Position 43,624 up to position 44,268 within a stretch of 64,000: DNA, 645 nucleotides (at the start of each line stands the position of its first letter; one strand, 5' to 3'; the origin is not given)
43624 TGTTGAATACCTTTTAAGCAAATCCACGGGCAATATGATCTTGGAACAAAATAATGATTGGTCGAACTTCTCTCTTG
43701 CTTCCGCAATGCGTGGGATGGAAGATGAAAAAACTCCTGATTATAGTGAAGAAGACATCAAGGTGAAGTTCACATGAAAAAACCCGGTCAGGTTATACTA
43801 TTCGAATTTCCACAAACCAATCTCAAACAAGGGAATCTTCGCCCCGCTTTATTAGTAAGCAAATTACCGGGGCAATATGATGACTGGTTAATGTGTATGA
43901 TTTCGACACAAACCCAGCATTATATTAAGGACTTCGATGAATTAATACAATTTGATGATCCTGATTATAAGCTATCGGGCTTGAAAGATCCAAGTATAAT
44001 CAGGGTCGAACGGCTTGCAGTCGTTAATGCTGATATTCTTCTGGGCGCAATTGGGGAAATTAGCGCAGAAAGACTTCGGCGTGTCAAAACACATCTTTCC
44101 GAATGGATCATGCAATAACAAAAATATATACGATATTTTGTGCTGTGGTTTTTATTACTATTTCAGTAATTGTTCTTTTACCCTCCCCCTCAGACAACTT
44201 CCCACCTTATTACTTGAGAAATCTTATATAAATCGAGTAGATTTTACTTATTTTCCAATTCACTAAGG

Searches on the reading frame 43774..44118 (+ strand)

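Call 36: search_protein_families(library=pfam, proteins=[window:43774-44118:+], max_evalue=0.01)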
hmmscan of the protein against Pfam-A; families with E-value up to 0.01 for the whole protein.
window:43774-44118:+ (114 aa): 1 family
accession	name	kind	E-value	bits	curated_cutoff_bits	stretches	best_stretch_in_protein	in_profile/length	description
PF02452.23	PemK_toxin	-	2.9e-12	47.2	23.1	1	3-111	1-108/109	PemK-like, MazF-like toxin of type II toxin-antitoxin system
